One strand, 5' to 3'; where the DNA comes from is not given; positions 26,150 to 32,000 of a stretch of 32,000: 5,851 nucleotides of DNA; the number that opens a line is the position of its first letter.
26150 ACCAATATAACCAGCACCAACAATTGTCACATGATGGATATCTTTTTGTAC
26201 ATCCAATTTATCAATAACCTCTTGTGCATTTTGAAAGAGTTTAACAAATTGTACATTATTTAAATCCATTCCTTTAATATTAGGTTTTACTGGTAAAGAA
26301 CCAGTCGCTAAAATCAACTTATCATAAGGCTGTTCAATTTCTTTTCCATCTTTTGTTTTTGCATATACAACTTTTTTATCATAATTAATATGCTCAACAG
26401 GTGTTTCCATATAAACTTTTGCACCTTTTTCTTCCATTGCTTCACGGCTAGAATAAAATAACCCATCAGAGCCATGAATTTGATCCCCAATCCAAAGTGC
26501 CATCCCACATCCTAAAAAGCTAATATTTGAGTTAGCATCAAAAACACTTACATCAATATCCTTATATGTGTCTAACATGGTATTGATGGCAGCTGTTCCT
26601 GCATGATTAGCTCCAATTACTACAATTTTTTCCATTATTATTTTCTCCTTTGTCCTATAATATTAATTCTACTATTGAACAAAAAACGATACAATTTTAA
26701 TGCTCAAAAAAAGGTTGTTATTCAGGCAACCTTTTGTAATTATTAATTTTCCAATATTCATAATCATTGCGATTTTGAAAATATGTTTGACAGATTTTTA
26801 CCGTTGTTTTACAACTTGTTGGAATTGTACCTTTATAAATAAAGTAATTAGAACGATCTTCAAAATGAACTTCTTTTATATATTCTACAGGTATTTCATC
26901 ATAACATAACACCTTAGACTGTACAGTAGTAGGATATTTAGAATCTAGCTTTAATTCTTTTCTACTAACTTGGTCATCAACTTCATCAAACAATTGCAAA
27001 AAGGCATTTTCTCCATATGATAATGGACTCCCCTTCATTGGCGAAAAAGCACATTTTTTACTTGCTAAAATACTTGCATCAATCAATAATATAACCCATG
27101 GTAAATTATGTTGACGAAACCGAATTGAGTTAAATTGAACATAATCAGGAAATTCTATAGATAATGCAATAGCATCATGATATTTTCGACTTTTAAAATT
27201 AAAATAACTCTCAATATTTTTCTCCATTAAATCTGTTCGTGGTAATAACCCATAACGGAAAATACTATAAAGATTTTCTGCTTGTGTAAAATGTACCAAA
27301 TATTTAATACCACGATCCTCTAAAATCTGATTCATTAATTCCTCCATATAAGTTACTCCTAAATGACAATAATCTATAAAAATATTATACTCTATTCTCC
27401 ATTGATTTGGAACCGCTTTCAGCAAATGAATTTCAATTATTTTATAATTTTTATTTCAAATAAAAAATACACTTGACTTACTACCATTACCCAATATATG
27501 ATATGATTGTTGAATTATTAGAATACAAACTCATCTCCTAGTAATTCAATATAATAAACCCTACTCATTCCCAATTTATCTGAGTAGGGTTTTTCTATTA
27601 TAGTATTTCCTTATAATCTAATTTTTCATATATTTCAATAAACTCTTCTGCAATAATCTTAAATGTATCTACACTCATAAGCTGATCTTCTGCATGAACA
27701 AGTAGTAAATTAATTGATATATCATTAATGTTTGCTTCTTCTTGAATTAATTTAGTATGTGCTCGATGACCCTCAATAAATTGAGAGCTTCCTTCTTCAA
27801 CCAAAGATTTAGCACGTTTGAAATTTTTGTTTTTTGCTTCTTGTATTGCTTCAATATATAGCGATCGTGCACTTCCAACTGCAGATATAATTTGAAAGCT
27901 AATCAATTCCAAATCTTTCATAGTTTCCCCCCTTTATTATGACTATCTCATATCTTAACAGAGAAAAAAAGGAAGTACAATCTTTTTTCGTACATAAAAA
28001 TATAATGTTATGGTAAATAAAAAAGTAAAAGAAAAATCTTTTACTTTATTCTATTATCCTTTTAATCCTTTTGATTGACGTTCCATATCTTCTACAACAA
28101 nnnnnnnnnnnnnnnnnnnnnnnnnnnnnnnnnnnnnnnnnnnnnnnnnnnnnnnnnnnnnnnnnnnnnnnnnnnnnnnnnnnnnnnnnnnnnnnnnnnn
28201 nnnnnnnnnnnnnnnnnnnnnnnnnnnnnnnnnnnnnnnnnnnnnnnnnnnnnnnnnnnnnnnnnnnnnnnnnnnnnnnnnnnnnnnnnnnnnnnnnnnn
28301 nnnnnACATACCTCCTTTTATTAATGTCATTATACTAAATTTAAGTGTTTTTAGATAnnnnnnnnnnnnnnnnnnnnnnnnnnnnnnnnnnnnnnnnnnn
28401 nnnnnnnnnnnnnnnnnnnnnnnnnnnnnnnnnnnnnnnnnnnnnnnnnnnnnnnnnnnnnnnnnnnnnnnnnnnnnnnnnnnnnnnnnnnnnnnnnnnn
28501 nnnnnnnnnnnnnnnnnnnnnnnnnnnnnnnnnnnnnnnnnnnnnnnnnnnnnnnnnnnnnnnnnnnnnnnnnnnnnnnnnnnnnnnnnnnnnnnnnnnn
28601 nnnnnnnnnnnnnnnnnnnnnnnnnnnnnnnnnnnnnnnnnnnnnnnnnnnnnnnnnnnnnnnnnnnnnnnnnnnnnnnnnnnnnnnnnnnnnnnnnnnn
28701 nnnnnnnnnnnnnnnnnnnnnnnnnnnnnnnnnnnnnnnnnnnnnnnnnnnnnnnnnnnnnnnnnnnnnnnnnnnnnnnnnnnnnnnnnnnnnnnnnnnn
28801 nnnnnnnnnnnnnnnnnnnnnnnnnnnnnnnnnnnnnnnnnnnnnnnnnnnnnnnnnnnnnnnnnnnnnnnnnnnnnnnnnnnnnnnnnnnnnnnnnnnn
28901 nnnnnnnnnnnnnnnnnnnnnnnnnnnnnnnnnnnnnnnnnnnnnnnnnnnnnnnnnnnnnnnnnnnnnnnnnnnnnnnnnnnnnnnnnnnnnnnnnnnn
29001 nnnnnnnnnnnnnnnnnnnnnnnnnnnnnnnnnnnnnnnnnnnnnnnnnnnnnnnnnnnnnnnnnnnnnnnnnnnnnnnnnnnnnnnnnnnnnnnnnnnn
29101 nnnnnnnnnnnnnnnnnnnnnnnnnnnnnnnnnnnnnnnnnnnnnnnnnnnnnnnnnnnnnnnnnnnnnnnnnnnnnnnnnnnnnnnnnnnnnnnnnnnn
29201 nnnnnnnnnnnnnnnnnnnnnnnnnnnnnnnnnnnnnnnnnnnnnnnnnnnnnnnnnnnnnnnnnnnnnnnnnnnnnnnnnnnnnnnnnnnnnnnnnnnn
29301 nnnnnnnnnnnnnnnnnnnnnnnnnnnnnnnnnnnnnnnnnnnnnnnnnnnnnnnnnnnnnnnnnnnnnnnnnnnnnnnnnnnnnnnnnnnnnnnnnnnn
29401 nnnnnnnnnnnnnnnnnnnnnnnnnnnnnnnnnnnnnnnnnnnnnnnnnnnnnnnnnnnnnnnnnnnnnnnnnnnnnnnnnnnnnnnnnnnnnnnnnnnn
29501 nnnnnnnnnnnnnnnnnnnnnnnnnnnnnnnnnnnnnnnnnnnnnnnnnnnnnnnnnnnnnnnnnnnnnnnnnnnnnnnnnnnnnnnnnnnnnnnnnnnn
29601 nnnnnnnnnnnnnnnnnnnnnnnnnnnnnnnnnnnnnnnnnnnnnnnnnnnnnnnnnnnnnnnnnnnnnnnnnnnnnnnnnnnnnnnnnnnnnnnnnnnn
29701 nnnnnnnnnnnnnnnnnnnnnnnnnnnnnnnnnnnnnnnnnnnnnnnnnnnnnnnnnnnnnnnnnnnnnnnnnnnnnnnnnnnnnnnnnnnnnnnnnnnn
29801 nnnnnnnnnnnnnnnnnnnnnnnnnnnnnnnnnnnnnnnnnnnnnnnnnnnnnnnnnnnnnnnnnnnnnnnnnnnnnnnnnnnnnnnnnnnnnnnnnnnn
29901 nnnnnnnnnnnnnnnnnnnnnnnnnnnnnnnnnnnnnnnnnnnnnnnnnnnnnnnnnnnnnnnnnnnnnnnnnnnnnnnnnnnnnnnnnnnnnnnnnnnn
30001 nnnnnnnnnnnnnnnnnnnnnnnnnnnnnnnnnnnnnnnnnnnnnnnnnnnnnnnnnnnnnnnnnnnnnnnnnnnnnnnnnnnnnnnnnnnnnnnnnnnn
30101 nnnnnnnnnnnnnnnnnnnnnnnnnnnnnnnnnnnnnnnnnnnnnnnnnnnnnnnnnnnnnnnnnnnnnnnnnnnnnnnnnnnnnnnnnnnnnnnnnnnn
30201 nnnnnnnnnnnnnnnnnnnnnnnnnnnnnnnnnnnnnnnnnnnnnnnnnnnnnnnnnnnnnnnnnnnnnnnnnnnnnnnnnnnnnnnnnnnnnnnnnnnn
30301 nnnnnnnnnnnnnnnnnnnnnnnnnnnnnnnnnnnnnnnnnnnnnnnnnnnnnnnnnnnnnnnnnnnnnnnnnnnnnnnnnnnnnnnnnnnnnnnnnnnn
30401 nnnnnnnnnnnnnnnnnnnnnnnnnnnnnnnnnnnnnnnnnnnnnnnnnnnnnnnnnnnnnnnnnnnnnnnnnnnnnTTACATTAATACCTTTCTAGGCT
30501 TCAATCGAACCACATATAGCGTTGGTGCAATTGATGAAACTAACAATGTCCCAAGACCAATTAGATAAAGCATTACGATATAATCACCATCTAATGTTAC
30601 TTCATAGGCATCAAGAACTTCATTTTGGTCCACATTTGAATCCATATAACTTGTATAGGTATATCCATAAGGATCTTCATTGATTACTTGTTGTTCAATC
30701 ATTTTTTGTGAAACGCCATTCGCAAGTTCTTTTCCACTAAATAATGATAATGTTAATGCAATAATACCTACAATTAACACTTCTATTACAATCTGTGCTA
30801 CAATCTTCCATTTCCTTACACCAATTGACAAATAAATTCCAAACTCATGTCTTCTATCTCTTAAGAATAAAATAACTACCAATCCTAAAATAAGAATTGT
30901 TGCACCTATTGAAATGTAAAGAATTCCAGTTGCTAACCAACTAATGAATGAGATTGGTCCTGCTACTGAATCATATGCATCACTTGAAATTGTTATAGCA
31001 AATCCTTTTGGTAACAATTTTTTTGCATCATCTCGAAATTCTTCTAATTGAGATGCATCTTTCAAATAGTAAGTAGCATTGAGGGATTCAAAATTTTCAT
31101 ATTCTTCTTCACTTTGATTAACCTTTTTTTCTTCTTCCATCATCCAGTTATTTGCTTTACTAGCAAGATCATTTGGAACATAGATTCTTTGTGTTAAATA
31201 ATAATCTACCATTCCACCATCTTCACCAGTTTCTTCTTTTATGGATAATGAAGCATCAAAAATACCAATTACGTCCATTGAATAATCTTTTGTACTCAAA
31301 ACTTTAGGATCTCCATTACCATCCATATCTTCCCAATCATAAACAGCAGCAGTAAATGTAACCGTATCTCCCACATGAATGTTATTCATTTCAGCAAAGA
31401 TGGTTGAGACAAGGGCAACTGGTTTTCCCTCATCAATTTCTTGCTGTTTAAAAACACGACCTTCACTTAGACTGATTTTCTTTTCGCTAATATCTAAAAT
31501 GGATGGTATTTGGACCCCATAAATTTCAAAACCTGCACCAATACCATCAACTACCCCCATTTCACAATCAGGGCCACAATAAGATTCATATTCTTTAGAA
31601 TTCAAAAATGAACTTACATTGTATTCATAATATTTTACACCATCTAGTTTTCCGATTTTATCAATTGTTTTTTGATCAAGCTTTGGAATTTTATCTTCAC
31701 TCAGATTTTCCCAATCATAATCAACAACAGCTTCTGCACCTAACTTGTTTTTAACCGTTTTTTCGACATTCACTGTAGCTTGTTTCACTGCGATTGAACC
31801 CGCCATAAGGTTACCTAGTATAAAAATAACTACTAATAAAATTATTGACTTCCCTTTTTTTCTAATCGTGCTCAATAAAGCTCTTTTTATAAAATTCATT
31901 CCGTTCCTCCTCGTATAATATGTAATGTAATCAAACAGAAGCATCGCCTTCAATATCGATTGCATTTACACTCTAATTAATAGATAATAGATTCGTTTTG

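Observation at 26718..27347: Orphan DarT-like ADP-ribosyltransferase with no DarG and a Lys at the catalytic Glu position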

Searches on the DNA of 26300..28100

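Call 61: search_rna_families(source=window, start=26300, end=28100, threshold=evalue, max_evalue=1)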
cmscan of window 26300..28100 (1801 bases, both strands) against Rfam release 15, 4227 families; matches with E-value up to 1: 0.
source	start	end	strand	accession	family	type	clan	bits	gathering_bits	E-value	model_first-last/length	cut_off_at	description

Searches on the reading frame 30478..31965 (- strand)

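Call 55: search_protein_families(library=pfam, proteins=[window:30478-31965:-], max_evalue=0.00001)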
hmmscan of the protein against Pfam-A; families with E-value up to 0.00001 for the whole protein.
window:30478-31965:- (495 aa): 1 family
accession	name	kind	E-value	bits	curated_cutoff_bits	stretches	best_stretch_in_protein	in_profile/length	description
PF02687.27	FtsX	-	2.6e-09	37.6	25.5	1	348-486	3-116/120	FtsX-like permease C-terminal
